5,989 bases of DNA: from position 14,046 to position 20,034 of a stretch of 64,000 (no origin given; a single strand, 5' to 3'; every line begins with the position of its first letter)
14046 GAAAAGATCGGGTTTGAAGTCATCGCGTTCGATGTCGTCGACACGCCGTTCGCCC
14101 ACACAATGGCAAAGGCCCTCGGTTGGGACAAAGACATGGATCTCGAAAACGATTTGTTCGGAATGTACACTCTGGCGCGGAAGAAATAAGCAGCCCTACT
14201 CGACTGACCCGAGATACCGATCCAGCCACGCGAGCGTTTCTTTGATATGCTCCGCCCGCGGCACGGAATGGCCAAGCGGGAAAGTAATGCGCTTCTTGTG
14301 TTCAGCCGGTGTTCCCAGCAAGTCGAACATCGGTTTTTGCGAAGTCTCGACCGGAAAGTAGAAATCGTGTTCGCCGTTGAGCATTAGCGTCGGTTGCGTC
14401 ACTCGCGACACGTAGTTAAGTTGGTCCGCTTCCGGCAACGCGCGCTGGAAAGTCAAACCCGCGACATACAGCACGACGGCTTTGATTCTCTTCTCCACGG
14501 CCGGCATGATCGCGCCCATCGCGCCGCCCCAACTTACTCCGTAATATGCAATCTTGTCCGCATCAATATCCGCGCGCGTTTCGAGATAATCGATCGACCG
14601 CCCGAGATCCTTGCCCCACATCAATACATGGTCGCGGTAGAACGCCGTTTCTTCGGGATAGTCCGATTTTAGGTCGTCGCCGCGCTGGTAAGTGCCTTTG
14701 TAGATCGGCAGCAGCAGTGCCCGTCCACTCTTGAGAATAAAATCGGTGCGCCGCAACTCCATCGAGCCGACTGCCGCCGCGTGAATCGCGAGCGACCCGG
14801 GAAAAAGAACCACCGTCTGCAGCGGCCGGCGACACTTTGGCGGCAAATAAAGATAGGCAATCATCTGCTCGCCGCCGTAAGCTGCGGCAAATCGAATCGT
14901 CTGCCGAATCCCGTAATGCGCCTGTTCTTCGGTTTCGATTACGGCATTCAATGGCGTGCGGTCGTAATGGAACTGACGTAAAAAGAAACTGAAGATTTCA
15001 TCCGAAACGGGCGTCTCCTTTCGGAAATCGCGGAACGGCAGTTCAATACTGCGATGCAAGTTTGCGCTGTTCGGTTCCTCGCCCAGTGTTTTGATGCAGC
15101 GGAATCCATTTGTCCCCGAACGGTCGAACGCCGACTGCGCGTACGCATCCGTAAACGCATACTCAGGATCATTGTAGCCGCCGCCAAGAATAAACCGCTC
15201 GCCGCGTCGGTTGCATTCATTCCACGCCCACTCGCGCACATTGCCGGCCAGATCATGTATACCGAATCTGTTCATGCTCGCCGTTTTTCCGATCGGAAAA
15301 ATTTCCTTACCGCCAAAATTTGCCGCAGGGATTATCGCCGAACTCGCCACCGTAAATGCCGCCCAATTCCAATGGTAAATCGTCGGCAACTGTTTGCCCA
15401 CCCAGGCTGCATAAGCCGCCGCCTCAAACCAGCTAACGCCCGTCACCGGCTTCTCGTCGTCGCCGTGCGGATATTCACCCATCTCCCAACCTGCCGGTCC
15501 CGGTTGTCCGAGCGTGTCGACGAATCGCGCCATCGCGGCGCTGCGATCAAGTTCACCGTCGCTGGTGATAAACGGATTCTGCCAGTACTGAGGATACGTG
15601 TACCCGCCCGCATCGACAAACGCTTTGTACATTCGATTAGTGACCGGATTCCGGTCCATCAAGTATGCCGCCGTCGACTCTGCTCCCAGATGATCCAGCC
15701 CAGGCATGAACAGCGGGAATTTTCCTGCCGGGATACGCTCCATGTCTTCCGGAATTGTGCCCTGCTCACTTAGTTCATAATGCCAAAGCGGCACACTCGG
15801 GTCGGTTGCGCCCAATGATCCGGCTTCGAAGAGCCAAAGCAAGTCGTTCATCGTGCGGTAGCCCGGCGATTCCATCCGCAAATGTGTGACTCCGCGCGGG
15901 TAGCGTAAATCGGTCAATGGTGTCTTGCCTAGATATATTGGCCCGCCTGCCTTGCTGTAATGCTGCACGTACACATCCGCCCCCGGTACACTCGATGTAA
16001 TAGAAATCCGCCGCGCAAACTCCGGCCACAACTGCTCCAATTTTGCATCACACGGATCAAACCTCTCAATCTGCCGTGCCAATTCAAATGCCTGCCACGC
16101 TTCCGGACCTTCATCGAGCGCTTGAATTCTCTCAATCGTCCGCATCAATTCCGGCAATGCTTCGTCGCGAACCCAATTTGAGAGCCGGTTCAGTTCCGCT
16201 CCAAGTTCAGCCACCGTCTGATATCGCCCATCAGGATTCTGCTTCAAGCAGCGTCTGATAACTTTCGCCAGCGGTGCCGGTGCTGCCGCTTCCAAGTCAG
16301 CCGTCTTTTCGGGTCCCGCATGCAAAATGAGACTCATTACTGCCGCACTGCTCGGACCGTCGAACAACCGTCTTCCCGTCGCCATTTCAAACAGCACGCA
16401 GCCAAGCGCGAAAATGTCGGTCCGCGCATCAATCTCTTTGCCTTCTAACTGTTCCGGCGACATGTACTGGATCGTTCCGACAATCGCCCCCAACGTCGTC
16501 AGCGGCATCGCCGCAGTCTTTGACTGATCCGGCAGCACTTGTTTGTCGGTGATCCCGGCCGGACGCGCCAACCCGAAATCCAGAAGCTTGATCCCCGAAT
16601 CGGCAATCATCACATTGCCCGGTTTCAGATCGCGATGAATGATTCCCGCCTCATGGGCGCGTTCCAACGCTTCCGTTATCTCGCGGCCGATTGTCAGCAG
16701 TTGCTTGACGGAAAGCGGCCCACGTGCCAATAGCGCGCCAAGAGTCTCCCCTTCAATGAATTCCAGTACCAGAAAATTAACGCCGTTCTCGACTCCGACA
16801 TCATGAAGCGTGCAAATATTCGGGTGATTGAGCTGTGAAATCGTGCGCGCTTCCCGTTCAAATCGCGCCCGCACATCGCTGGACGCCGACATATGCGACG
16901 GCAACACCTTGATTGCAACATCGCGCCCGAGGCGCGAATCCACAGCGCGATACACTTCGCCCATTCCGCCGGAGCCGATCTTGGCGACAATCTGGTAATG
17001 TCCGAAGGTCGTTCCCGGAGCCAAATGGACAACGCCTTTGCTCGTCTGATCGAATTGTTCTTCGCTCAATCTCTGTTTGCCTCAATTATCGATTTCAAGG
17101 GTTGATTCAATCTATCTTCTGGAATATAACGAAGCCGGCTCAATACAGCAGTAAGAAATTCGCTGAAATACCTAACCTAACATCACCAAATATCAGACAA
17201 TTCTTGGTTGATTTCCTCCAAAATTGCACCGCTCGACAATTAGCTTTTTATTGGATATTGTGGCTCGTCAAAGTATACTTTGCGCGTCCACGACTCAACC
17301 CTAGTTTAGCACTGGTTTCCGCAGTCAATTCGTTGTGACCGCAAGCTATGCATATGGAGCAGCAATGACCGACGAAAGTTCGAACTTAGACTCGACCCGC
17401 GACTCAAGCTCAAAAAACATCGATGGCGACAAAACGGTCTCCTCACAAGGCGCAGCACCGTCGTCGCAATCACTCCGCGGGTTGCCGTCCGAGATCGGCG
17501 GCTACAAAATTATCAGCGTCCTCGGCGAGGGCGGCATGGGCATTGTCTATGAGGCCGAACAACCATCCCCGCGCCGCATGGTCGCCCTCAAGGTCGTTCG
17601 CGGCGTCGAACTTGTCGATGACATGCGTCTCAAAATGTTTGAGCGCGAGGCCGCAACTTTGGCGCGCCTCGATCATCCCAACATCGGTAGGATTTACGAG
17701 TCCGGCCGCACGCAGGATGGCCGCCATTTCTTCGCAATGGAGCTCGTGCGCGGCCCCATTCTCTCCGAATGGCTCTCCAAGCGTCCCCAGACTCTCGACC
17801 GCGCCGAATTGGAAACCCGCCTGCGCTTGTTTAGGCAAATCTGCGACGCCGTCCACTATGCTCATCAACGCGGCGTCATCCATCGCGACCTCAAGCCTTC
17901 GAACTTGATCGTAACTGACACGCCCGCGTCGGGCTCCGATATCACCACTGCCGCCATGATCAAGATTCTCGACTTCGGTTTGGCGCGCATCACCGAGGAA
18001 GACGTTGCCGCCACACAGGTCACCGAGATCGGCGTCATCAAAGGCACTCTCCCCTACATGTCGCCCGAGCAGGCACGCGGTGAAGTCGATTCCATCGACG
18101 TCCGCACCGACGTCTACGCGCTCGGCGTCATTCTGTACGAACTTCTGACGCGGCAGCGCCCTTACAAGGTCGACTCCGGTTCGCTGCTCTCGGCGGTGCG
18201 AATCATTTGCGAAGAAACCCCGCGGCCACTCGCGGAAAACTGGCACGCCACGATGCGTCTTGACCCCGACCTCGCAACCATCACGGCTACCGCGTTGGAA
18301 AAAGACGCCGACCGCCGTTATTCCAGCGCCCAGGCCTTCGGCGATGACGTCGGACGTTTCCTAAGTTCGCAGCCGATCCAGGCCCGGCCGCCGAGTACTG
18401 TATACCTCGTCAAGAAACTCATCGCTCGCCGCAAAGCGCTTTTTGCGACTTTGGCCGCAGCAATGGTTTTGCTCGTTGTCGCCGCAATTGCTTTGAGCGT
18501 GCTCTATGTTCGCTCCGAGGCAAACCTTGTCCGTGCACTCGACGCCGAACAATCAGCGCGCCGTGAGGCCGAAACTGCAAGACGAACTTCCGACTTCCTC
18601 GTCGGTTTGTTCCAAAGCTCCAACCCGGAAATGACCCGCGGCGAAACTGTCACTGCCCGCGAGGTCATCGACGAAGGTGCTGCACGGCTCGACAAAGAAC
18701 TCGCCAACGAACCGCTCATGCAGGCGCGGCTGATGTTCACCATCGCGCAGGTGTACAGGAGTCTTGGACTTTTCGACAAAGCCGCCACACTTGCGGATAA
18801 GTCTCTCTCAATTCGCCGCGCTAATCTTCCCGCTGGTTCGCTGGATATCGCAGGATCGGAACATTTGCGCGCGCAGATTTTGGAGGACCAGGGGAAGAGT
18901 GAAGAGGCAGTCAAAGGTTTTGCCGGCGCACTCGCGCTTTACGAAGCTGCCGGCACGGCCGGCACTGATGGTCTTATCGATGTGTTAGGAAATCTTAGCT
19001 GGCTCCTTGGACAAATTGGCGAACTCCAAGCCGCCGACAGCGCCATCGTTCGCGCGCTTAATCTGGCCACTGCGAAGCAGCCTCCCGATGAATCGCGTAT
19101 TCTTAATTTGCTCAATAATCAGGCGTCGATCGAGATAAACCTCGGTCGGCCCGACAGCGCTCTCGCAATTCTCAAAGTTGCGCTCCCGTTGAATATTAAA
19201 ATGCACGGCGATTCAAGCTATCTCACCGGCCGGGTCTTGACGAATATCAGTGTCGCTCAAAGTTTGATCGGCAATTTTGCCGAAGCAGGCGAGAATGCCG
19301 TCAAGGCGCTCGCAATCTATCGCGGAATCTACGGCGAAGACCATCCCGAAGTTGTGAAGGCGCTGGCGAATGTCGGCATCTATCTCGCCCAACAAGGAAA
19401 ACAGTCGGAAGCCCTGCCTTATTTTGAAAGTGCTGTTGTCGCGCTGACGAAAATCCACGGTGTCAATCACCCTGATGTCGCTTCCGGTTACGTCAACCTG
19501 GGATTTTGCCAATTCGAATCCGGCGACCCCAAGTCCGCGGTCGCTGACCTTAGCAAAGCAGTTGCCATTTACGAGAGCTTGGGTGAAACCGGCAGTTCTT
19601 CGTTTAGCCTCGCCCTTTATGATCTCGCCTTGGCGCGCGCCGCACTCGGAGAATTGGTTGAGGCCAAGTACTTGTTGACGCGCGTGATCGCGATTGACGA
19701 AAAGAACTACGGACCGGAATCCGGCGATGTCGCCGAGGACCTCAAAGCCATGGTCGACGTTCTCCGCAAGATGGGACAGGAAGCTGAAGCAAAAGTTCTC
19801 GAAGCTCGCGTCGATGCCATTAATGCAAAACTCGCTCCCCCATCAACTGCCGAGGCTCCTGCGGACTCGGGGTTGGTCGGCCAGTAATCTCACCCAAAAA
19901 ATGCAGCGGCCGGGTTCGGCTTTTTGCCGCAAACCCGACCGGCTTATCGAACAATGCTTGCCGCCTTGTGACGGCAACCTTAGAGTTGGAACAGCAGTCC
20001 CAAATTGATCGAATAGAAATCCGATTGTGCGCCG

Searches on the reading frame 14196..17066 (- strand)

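Call 16: search_protein_families(library=pfam, proteins=[window:14196-17066:-], max_evalue=0.001)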
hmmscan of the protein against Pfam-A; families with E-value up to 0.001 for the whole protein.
window:14196-17066:- (956 aa): 11 families
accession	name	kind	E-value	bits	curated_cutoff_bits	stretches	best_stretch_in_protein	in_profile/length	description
PF00069.31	Pkinase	-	2.4e-48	165.3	31.7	1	24-283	1-253/263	Protein kinase domain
PF07714.23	PK_Tyr_Ser-Thr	-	2.9e-32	112.4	23.1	1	26-282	3-249/258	Protein tyrosine and serine/threonine kinase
PF03781.23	FGE-sulfatase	-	1.1e-21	78.1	23.3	1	464-624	33-215/255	Sulfatase-modifying factor enzyme 1-like domain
PF01636.29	APH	-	1e-07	32.4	23.2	0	139-168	167-198/239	Phosphotransferase enzyme family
PF03109.22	ABC1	-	3.6e-07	30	22.9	1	97-170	143-217/244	ABC1 atypical kinase-like domain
PF00561.26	Abhydrolase_1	-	3e-05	24.2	25.8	0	821-869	55-102/245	alpha/beta hydrolase fold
PF08308.17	PEGA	-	0.00014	22.1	20.8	1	354-407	4-50/71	PEGA domain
PF01738.24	DLH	-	0.00014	22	21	1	817-909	77-162/217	Dienelactone hydrolase family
PF00326.27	Peptidase_S9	-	0.00017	21.6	22.6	0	820-863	47-91/213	Prolyl oligopeptidase family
PF01163.29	RIO1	-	0.00026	21.1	22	1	37-165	23-149/187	RIO domain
PF12740.14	PETase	-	0.0006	19.7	28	0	829-952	117-233/263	PET hydrolase-like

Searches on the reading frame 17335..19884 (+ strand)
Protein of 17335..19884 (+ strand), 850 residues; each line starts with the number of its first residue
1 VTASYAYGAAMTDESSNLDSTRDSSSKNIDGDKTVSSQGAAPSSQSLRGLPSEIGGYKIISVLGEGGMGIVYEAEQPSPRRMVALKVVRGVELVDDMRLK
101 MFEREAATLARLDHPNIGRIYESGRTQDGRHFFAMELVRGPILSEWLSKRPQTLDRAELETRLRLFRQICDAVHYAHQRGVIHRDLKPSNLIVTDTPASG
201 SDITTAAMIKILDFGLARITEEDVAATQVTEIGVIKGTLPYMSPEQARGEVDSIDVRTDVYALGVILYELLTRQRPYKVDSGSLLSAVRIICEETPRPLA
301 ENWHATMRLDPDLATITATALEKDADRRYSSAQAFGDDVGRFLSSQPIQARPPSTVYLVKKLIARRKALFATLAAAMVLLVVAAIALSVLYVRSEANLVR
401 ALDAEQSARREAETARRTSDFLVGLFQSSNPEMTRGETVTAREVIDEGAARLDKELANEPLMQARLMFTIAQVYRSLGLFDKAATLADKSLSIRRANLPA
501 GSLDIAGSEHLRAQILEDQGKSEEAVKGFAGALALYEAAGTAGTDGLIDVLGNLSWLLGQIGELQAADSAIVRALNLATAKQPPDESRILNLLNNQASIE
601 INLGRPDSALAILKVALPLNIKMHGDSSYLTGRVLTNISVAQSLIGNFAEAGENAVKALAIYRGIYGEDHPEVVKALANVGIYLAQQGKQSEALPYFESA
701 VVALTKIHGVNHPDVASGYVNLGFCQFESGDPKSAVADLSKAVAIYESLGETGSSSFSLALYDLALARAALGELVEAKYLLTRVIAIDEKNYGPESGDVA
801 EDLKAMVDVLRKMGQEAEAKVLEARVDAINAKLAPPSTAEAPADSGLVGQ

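Call 16: search_protein_families(library=pfam, proteins=[window:17335-19884:+], max_evalue=0.001)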
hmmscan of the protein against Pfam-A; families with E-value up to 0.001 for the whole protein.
window:17335-19884:+ (850 aa): 15 families
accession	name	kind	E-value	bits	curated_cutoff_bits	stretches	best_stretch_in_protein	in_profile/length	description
PF13424.12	TPR_12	-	1e-43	147.8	30.1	5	646-700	17-71/77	Tetratricopeptide repeat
PF00069.31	Pkinase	-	1.6e-43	149.5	31.7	1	57-335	1-258/263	Protein kinase domain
PF07714.23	PK_Tyr_Ser-Thr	-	4.2e-28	98.8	23.1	1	59-278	3-206/258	Protein tyrosine and serine/threonine kinase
PF13374.12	TPR_10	-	2.7e-22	78.5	27.5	1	675-714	3-42/42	Tetratricopeptide repeat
PF07719.23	TPR_2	-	6.6e-20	70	27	0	717-747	2-32/34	Tetratricopeptide repeat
PF24885.1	TPR_NPHP3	-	2e-18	67.1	100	2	710-836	93-219/239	Nephrocystin-3 TPR domain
PF00515.34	TPR_1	-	1.4e-15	56.8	27.8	0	716-747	1-32/34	Tetratricopeptide repeat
PF13181.12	TPR_8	-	1.2e-13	50.5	25.7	0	464-497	1-34/34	Tetratricopeptide repeat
PF17874.7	TPR_MalT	-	1.7e-07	31.3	45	1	389-614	48-264/336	MalT-like TPR region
PF13432.12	TPR_16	-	9.4e-06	26.4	32.7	0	658-702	16-59/65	Tetratricopeptide repeat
PF13431.12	TPR_17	-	4.2e-05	23.9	24.4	0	712-736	9-33/34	Tetratricopeptide repeat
PF13428.12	TPR_14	-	6.1e-05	23.8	23.5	0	511-537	6-32/44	Tetratricopeptide repeat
PF07721.20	TPR_4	-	8.7e-05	23.2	27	0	760-777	3-20/26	Tetratricopeptide repeat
PF13174.12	TPR_6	-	9.8e-05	23.2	26.3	0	760-786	2-28/33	Tetratricopeptide repeat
PF13176.12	TPR_7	-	0.00091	19.6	27.9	0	470-496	5-31/36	Tetratricopeptide repeat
